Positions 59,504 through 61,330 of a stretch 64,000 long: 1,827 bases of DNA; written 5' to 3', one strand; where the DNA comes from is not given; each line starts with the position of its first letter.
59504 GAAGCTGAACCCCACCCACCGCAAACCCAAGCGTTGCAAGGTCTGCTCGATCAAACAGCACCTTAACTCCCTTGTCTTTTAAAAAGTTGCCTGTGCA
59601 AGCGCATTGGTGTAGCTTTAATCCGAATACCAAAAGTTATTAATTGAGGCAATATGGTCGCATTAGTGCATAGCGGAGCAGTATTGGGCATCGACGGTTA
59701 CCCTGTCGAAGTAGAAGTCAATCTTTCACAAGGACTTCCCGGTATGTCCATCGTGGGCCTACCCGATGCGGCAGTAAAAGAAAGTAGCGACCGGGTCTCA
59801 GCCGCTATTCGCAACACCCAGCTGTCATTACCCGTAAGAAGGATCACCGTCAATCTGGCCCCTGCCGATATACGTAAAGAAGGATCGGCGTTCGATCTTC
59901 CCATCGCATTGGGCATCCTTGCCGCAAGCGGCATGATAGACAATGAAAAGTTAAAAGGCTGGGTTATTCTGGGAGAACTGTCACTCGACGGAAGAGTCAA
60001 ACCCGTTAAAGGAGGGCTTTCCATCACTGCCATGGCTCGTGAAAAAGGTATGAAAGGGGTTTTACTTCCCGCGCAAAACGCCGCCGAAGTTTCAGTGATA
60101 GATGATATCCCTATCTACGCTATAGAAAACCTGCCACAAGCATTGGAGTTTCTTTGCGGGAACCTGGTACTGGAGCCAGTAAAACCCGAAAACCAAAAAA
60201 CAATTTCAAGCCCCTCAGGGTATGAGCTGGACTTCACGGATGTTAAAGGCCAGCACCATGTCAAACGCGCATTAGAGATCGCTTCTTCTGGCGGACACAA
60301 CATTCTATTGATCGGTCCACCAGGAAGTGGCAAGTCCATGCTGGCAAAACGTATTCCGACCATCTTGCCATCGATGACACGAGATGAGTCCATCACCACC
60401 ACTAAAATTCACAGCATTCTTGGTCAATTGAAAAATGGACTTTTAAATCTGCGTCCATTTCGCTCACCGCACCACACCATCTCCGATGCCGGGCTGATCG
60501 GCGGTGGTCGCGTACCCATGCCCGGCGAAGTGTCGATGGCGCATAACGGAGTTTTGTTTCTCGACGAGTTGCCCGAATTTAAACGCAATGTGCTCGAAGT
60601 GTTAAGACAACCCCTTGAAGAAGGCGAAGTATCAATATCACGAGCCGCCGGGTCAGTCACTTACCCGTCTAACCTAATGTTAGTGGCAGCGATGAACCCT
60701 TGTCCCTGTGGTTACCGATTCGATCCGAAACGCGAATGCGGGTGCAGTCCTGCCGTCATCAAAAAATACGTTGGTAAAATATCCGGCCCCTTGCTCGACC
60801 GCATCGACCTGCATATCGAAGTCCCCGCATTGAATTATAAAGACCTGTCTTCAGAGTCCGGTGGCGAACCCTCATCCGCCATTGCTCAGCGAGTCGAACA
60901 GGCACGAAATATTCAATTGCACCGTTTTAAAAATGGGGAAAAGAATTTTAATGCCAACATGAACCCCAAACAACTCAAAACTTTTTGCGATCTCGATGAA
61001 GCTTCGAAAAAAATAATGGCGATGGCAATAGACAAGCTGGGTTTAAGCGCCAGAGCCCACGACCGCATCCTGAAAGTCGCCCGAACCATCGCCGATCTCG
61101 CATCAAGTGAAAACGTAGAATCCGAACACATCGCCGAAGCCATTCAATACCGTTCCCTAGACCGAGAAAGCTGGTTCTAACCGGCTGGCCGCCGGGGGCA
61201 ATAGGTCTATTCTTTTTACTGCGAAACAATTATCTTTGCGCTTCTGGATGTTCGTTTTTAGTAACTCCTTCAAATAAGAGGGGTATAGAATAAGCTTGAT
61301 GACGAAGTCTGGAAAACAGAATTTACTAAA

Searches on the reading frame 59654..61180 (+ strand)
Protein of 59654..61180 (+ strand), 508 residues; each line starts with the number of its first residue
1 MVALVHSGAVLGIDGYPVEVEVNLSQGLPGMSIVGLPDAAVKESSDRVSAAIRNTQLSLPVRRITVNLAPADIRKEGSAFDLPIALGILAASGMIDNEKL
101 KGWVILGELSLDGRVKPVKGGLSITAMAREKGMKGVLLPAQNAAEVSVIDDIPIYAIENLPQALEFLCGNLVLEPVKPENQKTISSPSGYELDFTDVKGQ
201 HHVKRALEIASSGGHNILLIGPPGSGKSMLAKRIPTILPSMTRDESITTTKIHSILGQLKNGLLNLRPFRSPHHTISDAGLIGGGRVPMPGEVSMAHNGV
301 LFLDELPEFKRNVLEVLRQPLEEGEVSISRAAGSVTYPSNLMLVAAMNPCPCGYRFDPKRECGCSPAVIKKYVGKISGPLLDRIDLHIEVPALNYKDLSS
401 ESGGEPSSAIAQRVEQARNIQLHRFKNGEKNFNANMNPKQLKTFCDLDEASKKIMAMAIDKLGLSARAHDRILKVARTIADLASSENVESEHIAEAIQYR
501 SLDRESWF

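Call 62: search_protein_families(library=pfam, proteins=[window:59654-61180:+], max_evalue=0.001)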
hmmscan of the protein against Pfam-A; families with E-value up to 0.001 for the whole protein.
window:59654-61180:+ (508 aa): 12 families
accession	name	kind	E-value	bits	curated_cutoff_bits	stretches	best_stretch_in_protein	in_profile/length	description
PF01078.27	Mg_chelatase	-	1.7e-94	315.5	20.3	1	193-397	1-206/207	Magnesium chelatase, subunit ChlI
PF13541.12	ChlI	-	2.6e-46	156.9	27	1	20-142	1-121/121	Subunit ChlI of Mg-chelatase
PF13335.12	Mg_chelatase_C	-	1.9e-34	118.5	26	1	404-500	1-94/94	Magnesium chelatase, subunit ChlI C-terminal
PF07728.20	AAA_5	-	5.9e-11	43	22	1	216-351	1-125/139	AAA domain (dynein-related subfamily)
PF00493.29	MCM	-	3e-09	36.8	23.3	1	290-362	114-184/224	MCM P-loop domain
PF00158.32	Sigma54_activat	-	8.2e-07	29.3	20.2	1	203-348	11-142/168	Sigma-54 interaction domain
PF05362.19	Lon_C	-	4.4e-05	23.6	21.1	1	18-157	43-184/205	Lon protease (S16) C-terminal proteolytic domain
PF05496.18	RuvB_N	-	8.1e-05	22.9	27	0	195-241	7-60/159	Holliday junction DNA helicase RuvB P-loop domain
PF13191.12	AAA_16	-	0.0001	23.3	32.6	1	203-239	12-49/167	AAA ATPase domain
PF14532.12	Sigma54_activ_2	-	0.00018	22.2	25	0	203-236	10-43/138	Sigma-54 interaction domain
PF12775.13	AAA_7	-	0.00059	19.8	25.8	0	207-238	26-57/181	P-loop containing dynein motor region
PF00004.35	AAA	-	0.00096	20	21.2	0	217-238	1-22/131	ATPase family associated with various cellular activities (AAA)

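Call 78: search_protein_families(library=padloc, proteins=[window:59654-61180:+], max_evalue=0.001)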
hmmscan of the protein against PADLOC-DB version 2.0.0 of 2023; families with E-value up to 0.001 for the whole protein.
window:59654-61180:+ (508 aa): 5 families
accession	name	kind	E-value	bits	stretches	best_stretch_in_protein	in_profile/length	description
PDLC02506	BrxL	-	3.4e-08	30.2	1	21-149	520-653/680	BrxL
PDLC01993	RtcR--CARF_AAA_HTH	-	3.2e-06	23.8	0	206-234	196-224/523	-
PDLC01995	RtcR_PspF2--CARF_AAA_HTH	-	0.00013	19.3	0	289-347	253-309/481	-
PDLC01994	RtcR_PspF1--CARF_AAA_HTH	-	0.00042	17.5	0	217-348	184-299/468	-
PDLC04140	mad8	-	0.0005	17.7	1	196-234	9-47/314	mads_8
